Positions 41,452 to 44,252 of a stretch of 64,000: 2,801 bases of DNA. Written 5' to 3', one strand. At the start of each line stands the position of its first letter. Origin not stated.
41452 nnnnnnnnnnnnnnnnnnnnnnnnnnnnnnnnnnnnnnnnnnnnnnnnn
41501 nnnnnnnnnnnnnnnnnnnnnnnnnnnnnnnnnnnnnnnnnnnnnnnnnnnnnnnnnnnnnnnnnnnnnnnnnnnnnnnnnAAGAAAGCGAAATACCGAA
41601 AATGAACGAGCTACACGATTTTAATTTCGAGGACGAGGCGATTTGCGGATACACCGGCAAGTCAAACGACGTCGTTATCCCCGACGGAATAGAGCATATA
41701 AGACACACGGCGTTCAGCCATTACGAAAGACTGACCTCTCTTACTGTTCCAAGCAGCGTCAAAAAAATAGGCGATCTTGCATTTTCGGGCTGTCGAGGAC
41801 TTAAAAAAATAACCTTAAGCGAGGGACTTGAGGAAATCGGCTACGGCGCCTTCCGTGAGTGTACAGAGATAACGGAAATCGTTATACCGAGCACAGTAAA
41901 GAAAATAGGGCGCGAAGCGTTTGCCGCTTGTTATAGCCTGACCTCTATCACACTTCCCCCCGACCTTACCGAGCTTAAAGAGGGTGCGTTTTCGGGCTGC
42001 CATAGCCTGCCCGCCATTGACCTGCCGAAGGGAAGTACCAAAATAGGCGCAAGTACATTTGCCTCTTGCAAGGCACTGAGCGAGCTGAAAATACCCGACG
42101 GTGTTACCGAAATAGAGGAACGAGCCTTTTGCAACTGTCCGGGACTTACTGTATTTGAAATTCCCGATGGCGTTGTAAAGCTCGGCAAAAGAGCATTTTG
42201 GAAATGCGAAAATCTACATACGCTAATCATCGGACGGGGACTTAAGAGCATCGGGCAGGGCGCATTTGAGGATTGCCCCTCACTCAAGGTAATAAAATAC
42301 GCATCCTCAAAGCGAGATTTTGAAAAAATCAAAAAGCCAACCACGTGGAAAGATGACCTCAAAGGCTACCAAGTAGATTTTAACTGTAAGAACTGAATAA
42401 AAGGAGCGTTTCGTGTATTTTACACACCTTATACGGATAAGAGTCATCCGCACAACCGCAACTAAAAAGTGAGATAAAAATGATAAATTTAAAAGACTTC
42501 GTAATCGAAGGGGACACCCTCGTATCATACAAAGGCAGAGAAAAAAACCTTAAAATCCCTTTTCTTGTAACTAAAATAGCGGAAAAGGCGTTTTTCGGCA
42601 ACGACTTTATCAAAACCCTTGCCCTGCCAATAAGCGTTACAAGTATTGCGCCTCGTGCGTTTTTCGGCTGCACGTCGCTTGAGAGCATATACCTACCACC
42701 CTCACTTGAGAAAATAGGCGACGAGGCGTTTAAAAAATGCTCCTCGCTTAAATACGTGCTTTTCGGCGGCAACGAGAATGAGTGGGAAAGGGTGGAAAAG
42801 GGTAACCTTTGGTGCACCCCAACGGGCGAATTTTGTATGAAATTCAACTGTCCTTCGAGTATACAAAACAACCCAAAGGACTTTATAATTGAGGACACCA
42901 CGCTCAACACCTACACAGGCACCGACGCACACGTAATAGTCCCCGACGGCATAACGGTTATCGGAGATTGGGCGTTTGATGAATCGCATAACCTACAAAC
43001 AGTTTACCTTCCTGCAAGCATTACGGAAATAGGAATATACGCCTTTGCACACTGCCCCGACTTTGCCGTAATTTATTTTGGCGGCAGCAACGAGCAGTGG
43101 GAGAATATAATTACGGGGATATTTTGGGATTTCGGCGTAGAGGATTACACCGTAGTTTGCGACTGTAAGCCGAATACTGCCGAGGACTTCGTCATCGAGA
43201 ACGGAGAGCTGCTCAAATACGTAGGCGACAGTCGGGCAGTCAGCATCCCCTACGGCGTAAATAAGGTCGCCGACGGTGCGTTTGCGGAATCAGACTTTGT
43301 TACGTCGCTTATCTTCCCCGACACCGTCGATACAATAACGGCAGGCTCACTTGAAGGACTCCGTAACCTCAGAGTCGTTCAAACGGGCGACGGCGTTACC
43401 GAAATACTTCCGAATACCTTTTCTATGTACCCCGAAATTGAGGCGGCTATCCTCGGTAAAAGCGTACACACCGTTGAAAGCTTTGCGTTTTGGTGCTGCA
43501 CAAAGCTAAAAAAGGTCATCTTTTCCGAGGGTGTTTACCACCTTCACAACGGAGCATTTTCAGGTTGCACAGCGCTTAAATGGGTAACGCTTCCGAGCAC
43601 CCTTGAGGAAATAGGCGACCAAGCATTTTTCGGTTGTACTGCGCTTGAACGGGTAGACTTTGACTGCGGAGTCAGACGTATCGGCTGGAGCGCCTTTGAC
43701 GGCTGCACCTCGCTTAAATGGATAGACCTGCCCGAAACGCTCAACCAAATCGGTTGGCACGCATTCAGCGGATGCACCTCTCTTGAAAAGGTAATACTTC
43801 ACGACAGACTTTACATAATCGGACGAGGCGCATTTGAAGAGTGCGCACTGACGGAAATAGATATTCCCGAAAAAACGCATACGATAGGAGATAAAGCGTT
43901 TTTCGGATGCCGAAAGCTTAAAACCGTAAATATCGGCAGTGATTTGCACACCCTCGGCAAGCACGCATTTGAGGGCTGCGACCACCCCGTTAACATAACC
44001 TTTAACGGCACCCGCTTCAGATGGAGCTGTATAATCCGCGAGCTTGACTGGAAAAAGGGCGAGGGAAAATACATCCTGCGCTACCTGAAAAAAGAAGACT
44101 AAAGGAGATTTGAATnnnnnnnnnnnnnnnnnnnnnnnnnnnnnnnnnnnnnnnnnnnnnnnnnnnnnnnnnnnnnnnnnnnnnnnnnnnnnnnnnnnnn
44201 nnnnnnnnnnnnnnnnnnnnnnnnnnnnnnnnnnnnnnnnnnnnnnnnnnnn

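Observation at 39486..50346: Eight-gene cytoplasmic TIR / BspA-type LRR / FtsK-motor operon: candidate undescribed immune-like system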

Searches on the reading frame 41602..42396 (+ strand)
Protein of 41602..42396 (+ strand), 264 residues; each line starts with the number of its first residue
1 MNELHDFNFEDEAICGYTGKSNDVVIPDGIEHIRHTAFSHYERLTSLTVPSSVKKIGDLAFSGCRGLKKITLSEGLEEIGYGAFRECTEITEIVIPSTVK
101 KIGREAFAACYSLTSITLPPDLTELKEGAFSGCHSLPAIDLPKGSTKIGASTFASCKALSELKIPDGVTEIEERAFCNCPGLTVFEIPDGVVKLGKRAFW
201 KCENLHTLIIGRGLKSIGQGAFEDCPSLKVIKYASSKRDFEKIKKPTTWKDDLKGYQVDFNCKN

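Call 3: search_protein_families(library=pfam, proteins=[window:41602-42396:+], max_evalue=0.01)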
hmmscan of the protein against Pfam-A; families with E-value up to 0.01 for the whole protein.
window:41602-42396:+ (264 aa): 3 families
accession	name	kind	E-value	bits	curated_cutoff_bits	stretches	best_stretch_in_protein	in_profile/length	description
PF13306.12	LRR_5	-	7.5e-61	204.1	27.7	2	18-136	11-126/127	BspA type Leucine rich repeat region (6 copies)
PF13855.12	LRR_8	-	1.6e-12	47.4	27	0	52-93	12-54/61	Leucine rich repeat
PF23952.1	LRR_EndoS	-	9.7e-05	23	27.9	0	31-74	48-91/116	Endo-beta-N-acetylglucosaminidase EndoS LRR domain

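Call 4: search_protein_families(library=padloc, proteins=[window:41602-42396:+], max_evalue=0.01)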
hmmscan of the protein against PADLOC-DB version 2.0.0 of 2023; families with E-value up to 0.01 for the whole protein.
window:41602-42396:+ (264 aa): 0 families

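Call 75: search_protein_families(library=ncbifam, proteins=[window:41602-42396:+], max_evalue=0.001)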
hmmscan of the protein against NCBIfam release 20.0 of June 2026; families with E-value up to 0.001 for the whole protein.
window:41602-42396:+ (264 aa): 3 families
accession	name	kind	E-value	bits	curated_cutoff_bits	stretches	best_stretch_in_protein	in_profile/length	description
NF047961.1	adhesin_HupY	equivalog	5e-24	84.4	1250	2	89-224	187-320/978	leucine-rich repeat adhesin HupY/LrrG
NF045861.1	glide_Gli349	exception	7.9e-15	52.6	1750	2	42-130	2677-2765/3169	gliding machinery surface structure protein Gli349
TIGR02167.2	Liste_lipo_26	repeat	1.4e-07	31.1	30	0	61-73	2-14/26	PARCEL repeat-containing surface protein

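Call 76: search_protein_families(library=phrogs, proteins=[window:41602-42396:+], max_evalue=0.001)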
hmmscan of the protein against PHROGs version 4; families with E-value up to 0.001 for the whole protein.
window:41602-42396:+ (264 aa): 3 families
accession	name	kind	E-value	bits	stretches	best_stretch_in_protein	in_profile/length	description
phrog_35892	-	unknown function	9.5e-49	166.9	3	64-181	553-670/1181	-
phrog_18805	-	unknown function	6.9e-42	144.8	2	83-252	251-424/457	-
phrog_9915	-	unknown function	4.7e-07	28.4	0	150-233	1440-1520/1813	-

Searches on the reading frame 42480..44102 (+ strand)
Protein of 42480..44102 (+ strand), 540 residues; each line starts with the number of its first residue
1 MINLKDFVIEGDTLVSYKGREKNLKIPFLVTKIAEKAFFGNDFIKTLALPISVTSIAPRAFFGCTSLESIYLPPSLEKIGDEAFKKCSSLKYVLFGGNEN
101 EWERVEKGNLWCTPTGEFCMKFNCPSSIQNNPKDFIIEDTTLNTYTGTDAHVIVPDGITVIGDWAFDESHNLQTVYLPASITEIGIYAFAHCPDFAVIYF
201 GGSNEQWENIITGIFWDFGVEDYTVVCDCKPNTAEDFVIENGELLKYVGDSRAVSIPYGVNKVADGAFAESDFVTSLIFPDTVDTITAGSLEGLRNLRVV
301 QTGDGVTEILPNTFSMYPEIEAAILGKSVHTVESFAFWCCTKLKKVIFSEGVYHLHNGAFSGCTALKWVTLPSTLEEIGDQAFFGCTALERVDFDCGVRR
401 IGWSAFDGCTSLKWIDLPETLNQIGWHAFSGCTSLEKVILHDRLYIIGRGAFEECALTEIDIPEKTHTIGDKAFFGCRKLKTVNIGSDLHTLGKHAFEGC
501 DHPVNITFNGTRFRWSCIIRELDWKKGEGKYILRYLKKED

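Call 3: search_protein_families(library=pfam, proteins=[window:42480-44102:+], max_evalue=0.01)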
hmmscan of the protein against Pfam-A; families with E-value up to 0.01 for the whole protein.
window:42480-44102:+ (540 aa): 2 families
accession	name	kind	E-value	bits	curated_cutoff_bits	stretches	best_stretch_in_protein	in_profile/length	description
PF13306.12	LRR_5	-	2.2e-85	283.4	27.7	5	331-455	2-123/127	BspA type Leucine rich repeat region (6 copies)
PF13855.12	LRR_8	-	6.2e-19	68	27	1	399-440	14-56/61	Leucine rich repeat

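Call 4: search_protein_families(library=padloc, proteins=[window:42480-44102:+], max_evalue=0.01)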
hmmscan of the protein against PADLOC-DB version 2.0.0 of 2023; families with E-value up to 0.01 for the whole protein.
window:42480-44102:+ (540 aa): 0 families

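Call 69: find_related_loci(query=window:42480-44102:+, collection=metagenome_contigs, flank=10000)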
Query window:42480-44102:+ (540 aa) in metagenome_contigs; peptide patterns used: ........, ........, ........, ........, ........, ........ (x = any residue, [..] = any of these).
128 stretches matched a pattern, but none encodes a relative of the query by tblastn (E <= 1e-3).

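Call 75: search_protein_families(library=ncbifam, proteins=[window:42480-44102:+], max_evalue=0.001)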
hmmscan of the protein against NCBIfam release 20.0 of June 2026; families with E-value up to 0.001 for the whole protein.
window:42480-44102:+ (540 aa): 2 families
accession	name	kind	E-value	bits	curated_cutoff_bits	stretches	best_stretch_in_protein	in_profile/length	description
NF047961.1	adhesin_HupY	equivalog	2e-35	122.2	1250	4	412-510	188-285/978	leucine-rich repeat adhesin HupY/LrrG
NF045861.1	glide_Gli349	exception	7e-13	46.2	1750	0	327-383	2686-2741/3169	gliding machinery surface structure protein Gli349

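Call 76: search_protein_families(library=phrogs, proteins=[window:42480-44102:+], max_evalue=0.001)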
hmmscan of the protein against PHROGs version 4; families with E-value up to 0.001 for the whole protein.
window:42480-44102:+ (540 aa): 4 families
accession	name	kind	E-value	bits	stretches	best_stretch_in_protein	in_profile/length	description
phrog_35892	-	unknown function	6.5e-59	200.6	4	232-432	54-258/1181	-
phrog_18805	-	unknown function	2.8e-51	175.8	6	410-530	309-427/457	-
phrog_9700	-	unknown function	6.8e-08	32.8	0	130-232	159-256/483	-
phrog_9915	-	unknown function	2.6e-05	22.6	0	355-415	1223-1291/1813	-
